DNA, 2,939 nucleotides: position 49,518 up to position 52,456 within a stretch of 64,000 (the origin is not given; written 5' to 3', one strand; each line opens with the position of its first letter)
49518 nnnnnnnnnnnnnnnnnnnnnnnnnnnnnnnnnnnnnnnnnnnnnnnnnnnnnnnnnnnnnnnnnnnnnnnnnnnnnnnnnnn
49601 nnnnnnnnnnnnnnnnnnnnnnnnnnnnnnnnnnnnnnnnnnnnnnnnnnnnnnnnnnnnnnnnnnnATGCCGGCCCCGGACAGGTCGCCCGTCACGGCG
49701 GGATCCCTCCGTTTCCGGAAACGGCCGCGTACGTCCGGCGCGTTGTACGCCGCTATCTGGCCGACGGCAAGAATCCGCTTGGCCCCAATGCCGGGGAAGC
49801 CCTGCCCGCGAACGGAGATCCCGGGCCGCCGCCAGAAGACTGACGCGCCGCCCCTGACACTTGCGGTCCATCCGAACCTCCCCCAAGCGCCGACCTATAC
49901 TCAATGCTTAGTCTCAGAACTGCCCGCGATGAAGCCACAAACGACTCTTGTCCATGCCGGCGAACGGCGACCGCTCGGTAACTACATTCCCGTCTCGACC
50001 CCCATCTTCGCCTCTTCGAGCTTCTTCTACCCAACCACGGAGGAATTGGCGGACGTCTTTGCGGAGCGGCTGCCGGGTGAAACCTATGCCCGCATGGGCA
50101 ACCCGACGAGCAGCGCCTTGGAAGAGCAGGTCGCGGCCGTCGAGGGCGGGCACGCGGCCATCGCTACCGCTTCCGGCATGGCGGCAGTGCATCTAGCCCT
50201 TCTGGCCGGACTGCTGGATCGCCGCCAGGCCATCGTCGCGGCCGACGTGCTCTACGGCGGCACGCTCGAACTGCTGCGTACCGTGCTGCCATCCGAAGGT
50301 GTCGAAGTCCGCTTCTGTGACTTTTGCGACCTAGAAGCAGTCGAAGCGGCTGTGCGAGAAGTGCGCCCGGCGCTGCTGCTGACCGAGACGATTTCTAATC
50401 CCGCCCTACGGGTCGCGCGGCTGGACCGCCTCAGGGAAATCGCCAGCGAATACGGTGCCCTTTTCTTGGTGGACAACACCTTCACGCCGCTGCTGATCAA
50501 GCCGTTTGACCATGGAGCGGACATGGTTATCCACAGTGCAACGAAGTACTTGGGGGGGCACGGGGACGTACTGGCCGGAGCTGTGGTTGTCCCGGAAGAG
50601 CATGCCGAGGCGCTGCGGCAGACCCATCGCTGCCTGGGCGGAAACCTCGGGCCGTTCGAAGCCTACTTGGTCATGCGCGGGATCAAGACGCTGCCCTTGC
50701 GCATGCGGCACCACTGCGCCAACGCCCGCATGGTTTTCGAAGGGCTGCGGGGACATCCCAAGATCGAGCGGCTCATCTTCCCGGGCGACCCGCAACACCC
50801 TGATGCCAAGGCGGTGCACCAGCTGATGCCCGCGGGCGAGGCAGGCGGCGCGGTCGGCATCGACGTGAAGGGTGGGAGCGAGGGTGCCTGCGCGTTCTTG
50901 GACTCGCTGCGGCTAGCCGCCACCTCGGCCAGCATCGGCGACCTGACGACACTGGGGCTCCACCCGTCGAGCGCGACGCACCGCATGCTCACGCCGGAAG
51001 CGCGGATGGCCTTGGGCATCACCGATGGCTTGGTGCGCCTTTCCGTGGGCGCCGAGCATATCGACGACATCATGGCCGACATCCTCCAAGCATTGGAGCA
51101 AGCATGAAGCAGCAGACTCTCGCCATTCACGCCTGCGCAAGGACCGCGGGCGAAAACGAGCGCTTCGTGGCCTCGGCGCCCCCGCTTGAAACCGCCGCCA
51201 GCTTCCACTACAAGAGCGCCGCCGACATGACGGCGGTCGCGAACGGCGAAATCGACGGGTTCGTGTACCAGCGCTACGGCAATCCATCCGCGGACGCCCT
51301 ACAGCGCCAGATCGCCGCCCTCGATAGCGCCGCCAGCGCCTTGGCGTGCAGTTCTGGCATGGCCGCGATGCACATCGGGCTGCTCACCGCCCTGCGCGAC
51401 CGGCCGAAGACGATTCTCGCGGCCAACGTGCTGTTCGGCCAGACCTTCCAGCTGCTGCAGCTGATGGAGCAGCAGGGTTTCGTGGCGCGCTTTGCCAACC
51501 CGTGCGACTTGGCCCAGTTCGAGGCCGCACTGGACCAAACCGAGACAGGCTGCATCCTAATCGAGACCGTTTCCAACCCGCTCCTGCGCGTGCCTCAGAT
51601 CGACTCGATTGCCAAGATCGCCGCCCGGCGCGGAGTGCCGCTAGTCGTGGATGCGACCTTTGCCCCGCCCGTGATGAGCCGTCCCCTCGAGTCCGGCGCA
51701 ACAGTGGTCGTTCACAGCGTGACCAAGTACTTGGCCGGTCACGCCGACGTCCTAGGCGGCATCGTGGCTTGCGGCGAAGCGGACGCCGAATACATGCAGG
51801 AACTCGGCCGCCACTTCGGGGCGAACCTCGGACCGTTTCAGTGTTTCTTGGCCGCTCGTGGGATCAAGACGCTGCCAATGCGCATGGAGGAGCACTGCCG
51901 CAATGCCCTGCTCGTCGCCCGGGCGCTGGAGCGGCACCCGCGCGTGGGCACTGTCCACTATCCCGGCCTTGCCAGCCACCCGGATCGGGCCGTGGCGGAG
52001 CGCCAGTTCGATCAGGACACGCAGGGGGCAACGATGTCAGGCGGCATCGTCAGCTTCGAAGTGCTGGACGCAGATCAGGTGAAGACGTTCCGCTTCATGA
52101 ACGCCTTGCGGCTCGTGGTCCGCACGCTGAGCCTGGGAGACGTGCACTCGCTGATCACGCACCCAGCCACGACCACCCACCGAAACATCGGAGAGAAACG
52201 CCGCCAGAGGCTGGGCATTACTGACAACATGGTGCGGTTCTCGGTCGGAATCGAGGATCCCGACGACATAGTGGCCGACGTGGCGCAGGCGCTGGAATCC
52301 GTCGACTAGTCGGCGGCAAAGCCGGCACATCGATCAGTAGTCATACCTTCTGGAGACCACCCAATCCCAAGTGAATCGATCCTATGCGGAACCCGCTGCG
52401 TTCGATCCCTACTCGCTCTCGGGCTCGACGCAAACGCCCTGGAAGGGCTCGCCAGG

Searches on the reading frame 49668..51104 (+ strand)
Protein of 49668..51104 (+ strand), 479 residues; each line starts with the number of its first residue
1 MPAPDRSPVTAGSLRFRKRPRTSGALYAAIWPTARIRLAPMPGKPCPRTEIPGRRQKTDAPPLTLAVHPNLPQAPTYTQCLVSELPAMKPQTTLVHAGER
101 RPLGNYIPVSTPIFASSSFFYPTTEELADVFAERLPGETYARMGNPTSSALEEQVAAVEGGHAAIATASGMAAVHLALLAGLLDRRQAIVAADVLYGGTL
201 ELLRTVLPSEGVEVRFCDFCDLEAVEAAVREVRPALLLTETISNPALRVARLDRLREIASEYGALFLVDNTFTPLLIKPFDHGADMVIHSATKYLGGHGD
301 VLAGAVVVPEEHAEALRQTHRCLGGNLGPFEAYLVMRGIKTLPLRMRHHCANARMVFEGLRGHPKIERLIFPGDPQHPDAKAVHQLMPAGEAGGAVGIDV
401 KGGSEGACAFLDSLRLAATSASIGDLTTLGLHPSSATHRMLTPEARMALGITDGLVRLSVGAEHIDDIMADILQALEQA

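Call 8: search_protein_families(library=pfam, proteins=[window:49668-51104:+], max_evalue=0.001)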
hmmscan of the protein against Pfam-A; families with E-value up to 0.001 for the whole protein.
window:49668-51104:+ (479 aa): 4 families
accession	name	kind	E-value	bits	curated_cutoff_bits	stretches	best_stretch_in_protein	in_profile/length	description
PF01053.26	Cys_Met_Meta_PP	-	7.9e-107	357.5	27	1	91-477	1-381/381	Cys/Met metabolism PLP-dependent enzyme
PF00155.27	Aminotran_1_2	-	1.7e-09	37.8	19.7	1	123-281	18-197/361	Aminotransferase class I and II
PF01041.23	DegT_DnrJ_EryC1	-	3.1e-07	30.4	19.8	1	128-269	8-145/360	DegT/DnrJ/EryC1/StrS aminotransferase family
PF01212.27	Beta_elim_lyase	-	0.00012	22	27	1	137-271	24-170/288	Beta-eliminating lyase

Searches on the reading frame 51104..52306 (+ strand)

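Call 8: search_protein_families(library=pfam, proteins=[window:51104-52306:+], max_evalue=0.001)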
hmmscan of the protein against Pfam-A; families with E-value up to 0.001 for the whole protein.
window:51104-52306:+ (401 aa): 4 families
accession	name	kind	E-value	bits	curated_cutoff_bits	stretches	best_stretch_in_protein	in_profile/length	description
PF01053.26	Cys_Met_Meta_PP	-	6.9e-109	364.3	27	1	5-398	2-381/381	Cys/Met metabolism PLP-dependent enzyme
PF00155.27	Aminotran_1_2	-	1e-09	38.5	19.7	1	55-237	35-247/361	Aminotransferase class I and II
PF01212.27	Beta_elim_lyase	-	7.3e-05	22.7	27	1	59-185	30-170/288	Beta-eliminating lyase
PF01041.23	DegT_DnrJ_EryC1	-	0.00098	18.9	19.8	0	61-186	24-148/360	DegT/DnrJ/EryC1/StrS aminotransferase family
